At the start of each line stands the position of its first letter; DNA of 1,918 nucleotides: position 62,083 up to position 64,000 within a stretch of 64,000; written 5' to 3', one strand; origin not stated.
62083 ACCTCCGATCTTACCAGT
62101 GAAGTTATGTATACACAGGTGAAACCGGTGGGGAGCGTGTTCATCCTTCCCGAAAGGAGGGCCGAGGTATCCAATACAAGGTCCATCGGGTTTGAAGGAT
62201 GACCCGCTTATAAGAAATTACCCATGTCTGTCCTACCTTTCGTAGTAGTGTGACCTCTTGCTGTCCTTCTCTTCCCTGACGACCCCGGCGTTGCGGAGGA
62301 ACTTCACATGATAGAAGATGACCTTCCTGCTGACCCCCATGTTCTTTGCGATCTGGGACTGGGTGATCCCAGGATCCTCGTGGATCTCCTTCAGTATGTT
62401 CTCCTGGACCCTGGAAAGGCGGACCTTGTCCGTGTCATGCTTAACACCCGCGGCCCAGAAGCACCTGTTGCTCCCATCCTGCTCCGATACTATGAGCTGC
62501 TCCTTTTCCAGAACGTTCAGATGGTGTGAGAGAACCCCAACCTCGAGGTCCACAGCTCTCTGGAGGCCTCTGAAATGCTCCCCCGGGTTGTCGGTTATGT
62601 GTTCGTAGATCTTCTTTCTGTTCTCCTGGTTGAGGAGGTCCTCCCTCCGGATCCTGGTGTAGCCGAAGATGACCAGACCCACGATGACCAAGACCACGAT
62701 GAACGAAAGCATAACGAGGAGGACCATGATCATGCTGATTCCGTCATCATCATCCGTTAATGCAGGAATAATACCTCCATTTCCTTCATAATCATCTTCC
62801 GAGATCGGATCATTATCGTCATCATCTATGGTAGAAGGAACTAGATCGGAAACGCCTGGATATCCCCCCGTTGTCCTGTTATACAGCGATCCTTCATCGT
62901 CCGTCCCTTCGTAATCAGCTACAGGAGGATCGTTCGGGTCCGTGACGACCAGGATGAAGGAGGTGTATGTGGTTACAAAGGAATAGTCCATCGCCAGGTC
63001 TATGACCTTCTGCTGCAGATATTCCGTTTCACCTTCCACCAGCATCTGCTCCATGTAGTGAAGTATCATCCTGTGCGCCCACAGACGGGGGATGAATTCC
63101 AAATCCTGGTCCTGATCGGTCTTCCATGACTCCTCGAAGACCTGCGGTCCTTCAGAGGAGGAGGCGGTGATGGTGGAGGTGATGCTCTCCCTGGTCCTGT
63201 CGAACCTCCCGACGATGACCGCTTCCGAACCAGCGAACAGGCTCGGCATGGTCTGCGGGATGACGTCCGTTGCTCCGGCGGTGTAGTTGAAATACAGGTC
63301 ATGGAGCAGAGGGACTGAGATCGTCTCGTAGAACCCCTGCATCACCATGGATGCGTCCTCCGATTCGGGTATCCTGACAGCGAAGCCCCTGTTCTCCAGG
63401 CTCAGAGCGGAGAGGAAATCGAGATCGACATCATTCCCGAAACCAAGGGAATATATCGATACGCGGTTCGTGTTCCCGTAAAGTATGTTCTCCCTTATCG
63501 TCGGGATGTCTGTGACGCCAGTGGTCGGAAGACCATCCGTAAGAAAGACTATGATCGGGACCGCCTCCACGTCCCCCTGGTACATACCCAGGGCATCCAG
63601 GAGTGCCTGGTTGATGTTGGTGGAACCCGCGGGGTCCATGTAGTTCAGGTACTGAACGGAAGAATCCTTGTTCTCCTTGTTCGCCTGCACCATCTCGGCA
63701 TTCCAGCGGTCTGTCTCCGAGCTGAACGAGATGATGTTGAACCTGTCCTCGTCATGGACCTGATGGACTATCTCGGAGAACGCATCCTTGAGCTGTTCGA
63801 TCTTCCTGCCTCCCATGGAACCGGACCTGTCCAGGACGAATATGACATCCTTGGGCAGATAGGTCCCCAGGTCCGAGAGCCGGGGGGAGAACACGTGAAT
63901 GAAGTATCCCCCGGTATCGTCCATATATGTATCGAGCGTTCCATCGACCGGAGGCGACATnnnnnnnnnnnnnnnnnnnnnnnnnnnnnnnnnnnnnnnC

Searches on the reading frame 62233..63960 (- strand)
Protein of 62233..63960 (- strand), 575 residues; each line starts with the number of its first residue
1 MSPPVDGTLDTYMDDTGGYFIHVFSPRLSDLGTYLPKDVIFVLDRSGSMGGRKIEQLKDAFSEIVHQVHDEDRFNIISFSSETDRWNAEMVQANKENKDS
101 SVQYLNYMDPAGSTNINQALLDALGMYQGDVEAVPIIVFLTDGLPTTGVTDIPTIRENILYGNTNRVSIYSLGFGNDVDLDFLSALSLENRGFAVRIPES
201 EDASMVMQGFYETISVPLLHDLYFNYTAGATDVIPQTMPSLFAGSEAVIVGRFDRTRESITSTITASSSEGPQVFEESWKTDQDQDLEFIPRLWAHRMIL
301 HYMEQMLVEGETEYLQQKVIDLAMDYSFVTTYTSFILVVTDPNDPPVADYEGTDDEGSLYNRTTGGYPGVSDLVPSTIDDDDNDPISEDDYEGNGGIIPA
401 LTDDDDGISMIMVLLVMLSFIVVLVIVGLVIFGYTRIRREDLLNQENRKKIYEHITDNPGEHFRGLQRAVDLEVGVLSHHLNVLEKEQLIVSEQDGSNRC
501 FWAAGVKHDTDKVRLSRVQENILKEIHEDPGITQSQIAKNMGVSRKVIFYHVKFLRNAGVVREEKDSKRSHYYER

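Call 8: search_protein_families(library=pfam, proteins=[window:62233-63960:-], max_evalue=0.001)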
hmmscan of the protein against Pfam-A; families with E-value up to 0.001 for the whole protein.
window:62233-63960:- (575 aa): 12 families
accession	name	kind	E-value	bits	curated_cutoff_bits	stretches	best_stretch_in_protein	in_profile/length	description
PF00092.34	VWA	-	3.6e-19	70.1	23.8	1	38-202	1-167/174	von Willebrand factor type A domain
PF24266.1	HTH_HVO_0163_N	-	3e-18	66.1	31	2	446-505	2-61/70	HVO_0163, N-terminal HTH domain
PF13412.12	HTH_24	-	2.3e-17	62.7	21.9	2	517-562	3-48/48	Winged helix-turn-helix DNA-binding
PF13768.12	VWA_3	-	1e-15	58.6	27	1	38-194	2-153/155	von Willebrand factor type A domain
PF13519.12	VWA_2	-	5.1e-14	53.2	27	1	39-143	1-106/107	von Willebrand factor type A domain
PF01022.26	HTH_5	-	2.8e-08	34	22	0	522-562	7-46/47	Bacterial regulatory protein, arsR family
PF01047.28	MarR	-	1.5e-07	31.6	24.6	1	515-566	1-52/59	MarR family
PF12840.13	HTH_20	-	4.1e-06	27.1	27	0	521-563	8-50/51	Helix-turn-helix domain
PF12802.13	MarR_2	-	1.2e-05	25.8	27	0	521-566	9-57/61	MarR family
PF04182.18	B-block_TFIIIC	-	2.3e-05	24.8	22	0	531-563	18-50/73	B-block binding subunit of TFIIIC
PF08279.18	HTH_11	-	0.00015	22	25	1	519-560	2-44/55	HTH domain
PF10138.15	vWA-TerF-like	-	0.00023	21.8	29.4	1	38-147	3-118/200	vWA found in TerF C terminus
